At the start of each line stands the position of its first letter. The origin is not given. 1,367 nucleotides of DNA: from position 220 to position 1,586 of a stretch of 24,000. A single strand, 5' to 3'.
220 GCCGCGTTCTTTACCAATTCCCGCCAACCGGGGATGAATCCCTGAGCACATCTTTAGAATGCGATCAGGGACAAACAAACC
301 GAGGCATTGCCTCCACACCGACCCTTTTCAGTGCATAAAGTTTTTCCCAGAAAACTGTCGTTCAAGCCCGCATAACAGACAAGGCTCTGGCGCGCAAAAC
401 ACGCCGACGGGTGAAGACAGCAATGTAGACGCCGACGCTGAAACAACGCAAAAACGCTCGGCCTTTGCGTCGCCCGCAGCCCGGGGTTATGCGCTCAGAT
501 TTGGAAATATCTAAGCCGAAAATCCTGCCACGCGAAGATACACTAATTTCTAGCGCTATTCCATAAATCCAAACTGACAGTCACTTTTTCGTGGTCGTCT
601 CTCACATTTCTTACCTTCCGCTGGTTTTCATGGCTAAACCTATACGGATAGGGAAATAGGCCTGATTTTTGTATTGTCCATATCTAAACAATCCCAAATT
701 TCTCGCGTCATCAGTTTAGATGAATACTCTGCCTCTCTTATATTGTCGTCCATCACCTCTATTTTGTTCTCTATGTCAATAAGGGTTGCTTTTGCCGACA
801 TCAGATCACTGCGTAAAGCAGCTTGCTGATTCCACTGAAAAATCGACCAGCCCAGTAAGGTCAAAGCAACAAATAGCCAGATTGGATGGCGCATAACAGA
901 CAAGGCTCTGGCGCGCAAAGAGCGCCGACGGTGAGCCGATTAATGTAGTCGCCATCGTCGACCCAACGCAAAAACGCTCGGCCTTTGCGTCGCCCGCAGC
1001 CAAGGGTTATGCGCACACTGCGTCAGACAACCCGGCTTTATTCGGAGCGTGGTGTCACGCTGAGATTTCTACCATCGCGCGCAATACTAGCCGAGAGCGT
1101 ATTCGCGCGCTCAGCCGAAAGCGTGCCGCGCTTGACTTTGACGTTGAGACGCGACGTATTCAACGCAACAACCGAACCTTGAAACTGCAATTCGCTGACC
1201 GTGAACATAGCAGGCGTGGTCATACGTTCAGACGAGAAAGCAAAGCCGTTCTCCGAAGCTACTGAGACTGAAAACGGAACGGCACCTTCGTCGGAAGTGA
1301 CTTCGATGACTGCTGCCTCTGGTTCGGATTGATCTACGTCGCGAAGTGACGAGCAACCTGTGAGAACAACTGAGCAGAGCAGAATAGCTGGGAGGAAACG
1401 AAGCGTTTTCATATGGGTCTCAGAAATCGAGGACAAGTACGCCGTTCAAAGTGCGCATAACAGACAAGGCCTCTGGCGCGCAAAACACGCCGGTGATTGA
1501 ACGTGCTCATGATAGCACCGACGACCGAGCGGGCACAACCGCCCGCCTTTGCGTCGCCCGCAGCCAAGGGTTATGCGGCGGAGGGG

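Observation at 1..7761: Chromosomal integron: intact intI plus an open-ended array of at least 11 near-identical ~120-bp attC sites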

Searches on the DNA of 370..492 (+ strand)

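Call 18: build_rna_model(alignment_id=A1)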
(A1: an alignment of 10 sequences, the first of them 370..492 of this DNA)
Model R1 built from alignment A1 (10 sequences, 124 columns); structure: RNAalifold consensus.
model positions 122; base pairs 22; branch points 0; effective number of sequences 2.09; information 0.59 bits per position. Calibrated on 0.2 Mb of random sequence (short: E-values are rough).
structure used (alignment columns):
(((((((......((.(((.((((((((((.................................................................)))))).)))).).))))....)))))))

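Call 19: search_with_rna_model(model_id=R1, sources=[window, L001, L002, L003, L004, L005, L006, L007, L008, L009, L010], max_evalue=1)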
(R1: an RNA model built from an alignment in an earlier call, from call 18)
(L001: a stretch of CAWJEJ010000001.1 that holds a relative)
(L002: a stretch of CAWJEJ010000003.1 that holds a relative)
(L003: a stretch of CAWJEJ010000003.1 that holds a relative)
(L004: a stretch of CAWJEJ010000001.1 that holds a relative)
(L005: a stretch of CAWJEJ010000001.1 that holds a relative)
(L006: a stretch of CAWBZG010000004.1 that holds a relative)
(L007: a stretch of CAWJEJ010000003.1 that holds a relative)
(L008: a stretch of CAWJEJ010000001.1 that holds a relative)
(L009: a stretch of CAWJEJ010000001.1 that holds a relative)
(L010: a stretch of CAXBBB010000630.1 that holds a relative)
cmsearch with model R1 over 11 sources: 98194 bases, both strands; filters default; matches with E-value up to 1: 95.
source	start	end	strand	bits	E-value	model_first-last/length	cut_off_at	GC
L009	6424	6544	-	137.5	9e-39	1-122/122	no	0.64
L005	7187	7306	-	134.5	6.9e-38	1-122/122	no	0.63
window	370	492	+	134.5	7e-38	1-122/122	no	0.6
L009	158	279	-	133.4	1.5e-37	1-122/122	no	0.62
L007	3982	4101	-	132.3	3.3e-37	1-122/122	no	0.63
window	5033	5152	+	131.9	4.3e-37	1-122/122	no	0.61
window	891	1012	+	131.8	4.4e-37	1-122/122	no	0.6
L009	3375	3496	-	131.6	5.2e-37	1-122/122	no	0.6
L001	4290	4410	-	130.7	9.8e-37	1-122/122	no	0.62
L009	2528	2649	-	130.5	1.1e-36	1-122/122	no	0.57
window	3956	4077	+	130.4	1.2e-36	1-122/122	no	0.6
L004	340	461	-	130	1.5e-36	1-122/122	no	0.58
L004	6040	6161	-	129.7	1.9e-36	1-122/122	no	0.61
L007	216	337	-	129.7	2e-36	1-122/122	no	0.62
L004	3725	3845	-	128.1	5.9e-36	1-122/122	no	0.63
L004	4155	4274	-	127.1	1.1e-35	1-122/122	no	0.62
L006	2191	2311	+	126.6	1.7e-35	1-122/122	no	0.61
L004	1248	1366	-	126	2.5e-35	1-122/122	no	0.63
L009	5207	5328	-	125.8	2.9e-35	1-122/122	no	0.59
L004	7391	7510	-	125.6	3.2e-35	1-122/122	no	0.63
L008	777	898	-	125.5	3.6e-35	1-122/122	no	0.62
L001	66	184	-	125.3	4.1e-35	1-122/122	no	0.63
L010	690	811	+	125.2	4.2e-35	1-122/122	no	0.61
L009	1973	2092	-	124.3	7.9e-35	1-122/122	no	0.59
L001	3760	3879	-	124.1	9.3e-35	1-122/122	no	0.63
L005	4988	5106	-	123.8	1.1e-34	1-122/122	no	0.63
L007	817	934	-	123.7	1.2e-34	1-122/122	no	0.63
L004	6868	6987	-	123.6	1.3e-34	1-122/122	no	0.61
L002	54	173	-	122.1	3.6e-34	1-122/122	no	0.62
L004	4707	4827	-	119.9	1.7e-33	1-122/122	no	0.59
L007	7406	7525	-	119.3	2.5e-33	1-122/122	no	0.62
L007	5631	5751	-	118.7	3.7e-33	1-122/122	no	0.63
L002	481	601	-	117.5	8.6e-33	1-122/122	no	0.65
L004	6461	6579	-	116.8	1.4e-32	1-122/122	no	0.61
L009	579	697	-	116.8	1.4e-32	1-122/122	no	0.61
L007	4470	4589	-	116.6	1.7e-32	1-122/122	no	0.61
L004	7821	7939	-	115.3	4.1e-32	1-122/122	no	0.61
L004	1679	1797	-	114.4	7.6e-32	1-122/122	no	0.61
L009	3958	4076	-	113.5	1.4e-31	1-122/122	no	0.61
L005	7789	7909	-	113.1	1.9e-31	1-122/122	no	0.64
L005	5233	5353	-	111.1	7.1e-31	1-122/122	no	0.62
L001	2478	2599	-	111.1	7.4e-31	1-122/122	no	0.66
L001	4710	4829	-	110.8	9e-31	1-122/122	no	0.61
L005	6849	6968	-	110.8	9e-31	1-122/122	no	0.61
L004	861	981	-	110.8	9.1e-31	1-122/122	no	0.6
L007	1499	1619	-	110.8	9.1e-31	1-122/122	no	0.66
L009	2928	3045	-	110.5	1.1e-30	1-122/122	no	0.62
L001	1988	2105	-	110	1.6e-30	1-122/122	no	0.61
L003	7423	7543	-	109.5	2.3e-30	1-122/122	no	0.62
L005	5540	5655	-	109.3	2.5e-30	1-122/122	no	0.64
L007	5022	5142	-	108.8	3.6e-30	1-122/122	no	0.65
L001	7797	7917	-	108.8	3.6e-30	1-122/122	no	0.61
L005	5872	5990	-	108.8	3.7e-30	1-122/122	no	0.61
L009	4605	4725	-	108.4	4.6e-30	1-122/122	no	0.61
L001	701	820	-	108.1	5.7e-30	1-122/122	no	0.62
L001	1260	1381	-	104.8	5.6e-29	1-122/122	no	0.61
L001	1602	1720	-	104.5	7.1e-29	1-122/122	no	0.63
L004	2828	2948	-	103.6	1.3e-28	1-122/122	no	0.64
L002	1116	1236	-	103.1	1.9e-28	1-122/122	no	0.6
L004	5592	5710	-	102.9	2.1e-28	1-122/122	no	0.63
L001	3110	3230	-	99.4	2.3e-27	1-122/122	no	0.61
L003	7029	7148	-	95.8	2.8e-26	1-122/122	no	0.61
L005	6430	6549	-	93.1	1.8e-25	1-122/122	no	0.61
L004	5251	5371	-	91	8.1e-25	1-122/122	no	0.61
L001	6354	6472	-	88.6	4.1e-24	1-122/122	no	0.6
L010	49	162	+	86.8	1.5e-23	1-122/122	no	0.64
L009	6996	7116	-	86.7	1.6e-23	1-122/122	no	0.6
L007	3546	3665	-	84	9.9e-23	1-122/122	no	0.63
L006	1461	1581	+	70.8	8.9e-19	1-122/122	no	0.62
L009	1227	1286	-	57.8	7.4e-15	1-122/122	no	0.58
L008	2012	2139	-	57.7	7.8e-15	1-122/122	no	0.62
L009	7417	7533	-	55.3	4e-14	1-122/122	no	0.66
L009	1582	1709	-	48.5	4.6e-12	1-122/122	no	0.52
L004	2206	2334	-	46.6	1.6e-11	1-122/122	no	0.65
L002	3570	3696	-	43.8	1.1e-10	1-122/122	no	0.63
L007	6174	6301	-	39.7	1.9e-09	1-122/122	no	0.67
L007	6814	6940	-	31.3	6.2e-07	1-122/122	no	0.65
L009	5840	5966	-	31.3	6.2e-07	1-122/122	no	0.65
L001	7143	7271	-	30.4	1.2e-06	1-122/122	no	0.64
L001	5709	5839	-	26.1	2.4e-05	1-122/122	no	0.63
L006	2533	2653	+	26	2.4e-05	1-122/122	no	0.58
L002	4246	4353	-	17.6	0.0083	1-122/122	no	0.61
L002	1803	1873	-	17.4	0.0097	1-122/122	no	0.66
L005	7789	7909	+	17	0.013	1-122/122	no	0.64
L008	228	312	-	14.9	0.054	1-122/122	no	0.66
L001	7797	7917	+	13.7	0.12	1-122/122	no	0.61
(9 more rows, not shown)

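Call 46: search_with_rna_model(model_id=R1, sources=[L011, L012], max_evalue=0.01)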
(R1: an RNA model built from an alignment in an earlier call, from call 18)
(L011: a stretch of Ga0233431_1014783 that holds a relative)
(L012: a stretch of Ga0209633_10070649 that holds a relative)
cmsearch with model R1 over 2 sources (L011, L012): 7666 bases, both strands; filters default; matches with E-value up to 0.01: 0.
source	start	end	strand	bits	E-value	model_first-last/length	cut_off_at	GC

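Call 61: search_with_rna_model(model_id=R1, sources=[L013, L014], max_evalue=0.01)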
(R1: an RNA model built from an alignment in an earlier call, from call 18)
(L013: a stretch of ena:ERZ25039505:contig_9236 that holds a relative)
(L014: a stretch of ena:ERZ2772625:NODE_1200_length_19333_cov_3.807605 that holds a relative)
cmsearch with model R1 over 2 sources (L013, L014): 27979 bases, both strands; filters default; matches with E-value up to 0.01: 8.
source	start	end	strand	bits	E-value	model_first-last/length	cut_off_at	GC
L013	4877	4995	+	112.3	9.1e-32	1-122/122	no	0.64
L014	8463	8581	+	98.3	1.4e-27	1-122/122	no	0.61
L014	875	993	+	91.2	2e-25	1-122/122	no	0.61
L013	3302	3419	+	85.2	1.2e-23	1-122/122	no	0.66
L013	1369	1487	+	76.3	5.7e-21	1-122/122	no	0.63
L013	3764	3888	+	57.2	3.2e-15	1-122/122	no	0.6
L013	4341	4469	+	48.9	9.9e-13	1-122/122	no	0.66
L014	8987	9112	+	40.6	3.1e-10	1-122/122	no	0.7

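Call 74: search_with_rna_model(model_id=R1, sources=[window, L001, L002, L003, L004, L005, L006, L007, L008, L009, L010, L013, L014], max_evalue=0.00001, make_alignment=true)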
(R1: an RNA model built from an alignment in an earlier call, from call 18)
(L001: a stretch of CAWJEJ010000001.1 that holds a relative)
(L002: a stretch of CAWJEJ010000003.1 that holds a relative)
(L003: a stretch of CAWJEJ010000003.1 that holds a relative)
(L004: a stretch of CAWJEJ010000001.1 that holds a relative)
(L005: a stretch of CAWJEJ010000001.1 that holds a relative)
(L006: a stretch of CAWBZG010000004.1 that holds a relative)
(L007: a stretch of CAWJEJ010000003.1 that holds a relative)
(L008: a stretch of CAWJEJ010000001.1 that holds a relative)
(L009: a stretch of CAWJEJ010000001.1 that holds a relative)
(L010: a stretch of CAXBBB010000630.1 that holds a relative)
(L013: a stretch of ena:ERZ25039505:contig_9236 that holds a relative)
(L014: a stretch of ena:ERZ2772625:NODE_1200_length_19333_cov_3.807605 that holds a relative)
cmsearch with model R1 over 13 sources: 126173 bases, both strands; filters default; matches with E-value up to 0.00001: 95.
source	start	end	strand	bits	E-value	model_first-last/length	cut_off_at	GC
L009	6424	6544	-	137.5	1.2e-38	1-122/122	no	0.64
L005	7187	7306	-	134.5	8.8e-38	1-122/122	no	0.63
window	370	492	+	134.5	9e-38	1-122/122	no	0.6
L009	158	279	-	133.4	1.9e-37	1-122/122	no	0.62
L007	3982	4101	-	132.3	4.2e-37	1-122/122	no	0.63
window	5033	5152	+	131.9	5.5e-37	1-122/122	no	0.61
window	891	1012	+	131.8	5.6e-37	1-122/122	no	0.6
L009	3375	3496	-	131.6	6.6e-37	1-122/122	no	0.6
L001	4290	4410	-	130.7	1.3e-36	1-122/122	no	0.62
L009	2528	2649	-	130.5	1.4e-36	1-122/122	no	0.57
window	3956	4077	+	130.4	1.5e-36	1-122/122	no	0.6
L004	340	461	-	130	2e-36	1-122/122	no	0.58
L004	6040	6161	-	129.7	2.4e-36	1-122/122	no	0.61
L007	216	337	-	129.7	2.5e-36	1-122/122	no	0.62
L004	3725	3845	-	128.1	7.6e-36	1-122/122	no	0.63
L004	4155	4274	-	127.1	1.4e-35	1-122/122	no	0.62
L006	2191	2311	+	126.6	2.1e-35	1-122/122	no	0.61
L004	1248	1366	-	126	3.2e-35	1-122/122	no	0.63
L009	5207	5328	-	125.8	3.8e-35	1-122/122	no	0.59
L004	7391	7510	-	125.6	4.1e-35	1-122/122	no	0.63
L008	777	898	-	125.5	4.6e-35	1-122/122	no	0.62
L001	66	184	-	125.3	5.3e-35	1-122/122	no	0.63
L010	690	811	+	125.2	5.4e-35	1-122/122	no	0.61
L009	1973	2092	-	124.3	1e-34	1-122/122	no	0.59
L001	3760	3879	-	124.1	1.2e-34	1-122/122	no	0.63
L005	4988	5106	-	123.8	1.5e-34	1-122/122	no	0.63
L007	817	934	-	123.7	1.6e-34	1-122/122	no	0.63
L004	6868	6987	-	123.6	1.6e-34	1-122/122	no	0.61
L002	54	173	-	122.1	4.6e-34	1-122/122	no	0.62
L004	4707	4827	-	119.9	2.2e-33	1-122/122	no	0.59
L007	7406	7525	-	119.3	3.2e-33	1-122/122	no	0.62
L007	5631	5751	-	118.7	4.8e-33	1-122/122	no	0.63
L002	481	601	-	117.5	1.1e-32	1-122/122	no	0.65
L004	6461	6579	-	116.8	1.8e-32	1-122/122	no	0.61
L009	579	697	-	116.8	1.8e-32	1-122/122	no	0.61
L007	4470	4589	-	116.6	2.2e-32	1-122/122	no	0.61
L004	7821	7939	-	115.3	5.3e-32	1-122/122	no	0.61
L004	1679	1797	-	114.4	9.7e-32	1-122/122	no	0.61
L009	3958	4076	-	113.5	1.8e-31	1-122/122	no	0.61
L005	7789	7909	-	113.1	2.4e-31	1-122/122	no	0.64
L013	4877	4995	+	112.3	4.1e-31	1-122/122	no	0.64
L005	5233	5353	-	111.1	9.1e-31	1-122/122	no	0.62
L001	2478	2599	-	111.1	9.5e-31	1-122/122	no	0.66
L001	4710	4829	-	110.8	1.2e-30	1-122/122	no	0.61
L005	6849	6968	-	110.8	1.2e-30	1-122/122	no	0.61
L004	861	981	-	110.8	1.2e-30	1-122/122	no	0.6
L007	1499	1619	-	110.8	1.2e-30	1-122/122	no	0.66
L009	2928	3045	-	110.5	1.5e-30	1-122/122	no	0.62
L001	1988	2105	-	110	2e-30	1-122/122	no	0.61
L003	7423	7543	-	109.5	2.9e-30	1-122/122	no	0.62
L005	5540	5655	-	109.3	3.1e-30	1-122/122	no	0.64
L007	5022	5142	-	108.8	4.6e-30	1-122/122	no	0.65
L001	7797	7917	-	108.8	4.7e-30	1-122/122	no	0.61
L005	5872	5990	-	108.8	4.7e-30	1-122/122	no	0.61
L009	4605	4725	-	108.4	5.9e-30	1-122/122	no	0.61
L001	701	820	-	108.1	7.4e-30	1-122/122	no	0.62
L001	1260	1381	-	104.8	7.2e-29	1-122/122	no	0.61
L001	1602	1720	-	104.5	9.1e-29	1-122/122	no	0.63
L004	2828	2948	-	103.6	1.6e-28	1-122/122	no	0.64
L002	1116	1236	-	103.1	2.4e-28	1-122/122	no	0.6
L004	5592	5710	-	102.9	2.7e-28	1-122/122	no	0.63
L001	3110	3230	-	99.4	3e-27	1-122/122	no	0.61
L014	8463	8581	+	98.3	6.4e-27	1-122/122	no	0.61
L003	7029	7148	-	95.8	3.6e-26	1-122/122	no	0.61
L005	6430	6549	-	93.1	2.3e-25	1-122/122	no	0.61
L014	875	993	+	91.2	9.1e-25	1-122/122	no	0.61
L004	5251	5371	-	91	1e-24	1-122/122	no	0.61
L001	6354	6472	-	88.6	5.3e-24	1-122/122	no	0.6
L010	49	162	+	86.8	1.9e-23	1-122/122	no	0.64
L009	6996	7116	-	86.7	2e-23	1-122/122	no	0.6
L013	3302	3419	+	85.2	5.6e-23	1-122/122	no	0.66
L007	3546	3665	-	84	1.3e-22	1-122/122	no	0.63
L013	1369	1487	+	76.3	2.6e-20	1-122/122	no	0.63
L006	1461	1581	+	70.8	1.1e-18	1-122/122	no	0.62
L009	1227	1286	-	57.8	9.5e-15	1-122/122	no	0.58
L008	2012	2139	-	57.7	1e-14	1-122/122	no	0.62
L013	3764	3888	+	57.2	1.4e-14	1-122/122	no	0.6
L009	7417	7533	-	55.3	5.1e-14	1-122/122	no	0.66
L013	4341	4469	+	48.9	4.5e-12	1-122/122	no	0.66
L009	1582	1709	-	48.5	5.8e-12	1-122/122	no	0.52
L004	2206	2334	-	46.6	2.1e-11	1-122/122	no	0.65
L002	3570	3696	-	43.8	1.4e-10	1-122/122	no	0.63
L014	8987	9112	+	40.6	1.4e-09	1-122/122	no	0.7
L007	6174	6301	-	39.7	2.4e-09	1-122/122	no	0.67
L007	6814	6940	-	31.3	8e-07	1-122/122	no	0.65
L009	5840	5966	-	31.3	8e-07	1-122/122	no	0.65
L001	7143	7271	-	30.4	1.6e-06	1-122/122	no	0.64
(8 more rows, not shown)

Alignment A4: 95 matches aligned to the model, 167 columns, each read 5' to 3' on its own strand. Consensus structure (alignment columns), stored with it:
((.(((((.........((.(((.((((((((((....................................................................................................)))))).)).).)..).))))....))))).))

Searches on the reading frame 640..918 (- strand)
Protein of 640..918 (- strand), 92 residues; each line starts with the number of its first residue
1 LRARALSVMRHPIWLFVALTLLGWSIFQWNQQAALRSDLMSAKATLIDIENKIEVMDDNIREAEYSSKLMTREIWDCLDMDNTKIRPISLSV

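Call 6: search_protein_families(library=ncbifam, proteins=[window:640-918:-], max_evalue=0.01)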
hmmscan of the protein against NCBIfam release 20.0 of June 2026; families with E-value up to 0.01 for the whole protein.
window:640-918:- (92 aa): 0 families

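Call 7: search_protein_families(library=pfam, proteins=[window:640-918:-], max_evalue=0.01)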
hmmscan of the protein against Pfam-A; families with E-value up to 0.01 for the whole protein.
window:640-918:- (92 aa): 0 families

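Call 53: search_protein_families(library=padloc, proteins=[window:640-918:-], max_evalue=0.01)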
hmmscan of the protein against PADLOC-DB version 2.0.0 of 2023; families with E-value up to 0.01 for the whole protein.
window:640-918:- (92 aa): 0 families

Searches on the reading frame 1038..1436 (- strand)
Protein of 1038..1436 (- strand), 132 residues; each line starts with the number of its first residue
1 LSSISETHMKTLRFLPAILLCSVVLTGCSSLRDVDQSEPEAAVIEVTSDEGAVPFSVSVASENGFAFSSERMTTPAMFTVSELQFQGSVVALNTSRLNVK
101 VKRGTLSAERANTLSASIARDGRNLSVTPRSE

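Call 6: search_protein_families(library=ncbifam, proteins=[window:1038-1436:-], max_evalue=0.01)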
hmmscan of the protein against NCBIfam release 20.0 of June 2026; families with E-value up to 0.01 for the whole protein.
window:1038-1436:- (132 aa): 1 family
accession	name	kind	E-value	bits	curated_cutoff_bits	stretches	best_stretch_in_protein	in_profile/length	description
NF011925.1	PRK15396.1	subfamily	0.0066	16.7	108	0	14-37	7-30/78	major outer membrane lipoprotein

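Call 7: search_protein_families(library=pfam, proteins=[window:1038-1436:-], max_evalue=0.01)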
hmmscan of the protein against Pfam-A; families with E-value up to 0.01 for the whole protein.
window:1038-1436:- (132 aa): 0 families

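Call 53: search_protein_families(library=padloc, proteins=[window:1038-1436:-], max_evalue=0.01)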
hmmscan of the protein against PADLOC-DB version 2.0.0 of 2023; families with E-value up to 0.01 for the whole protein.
window:1038-1436:- (132 aa): 0 families
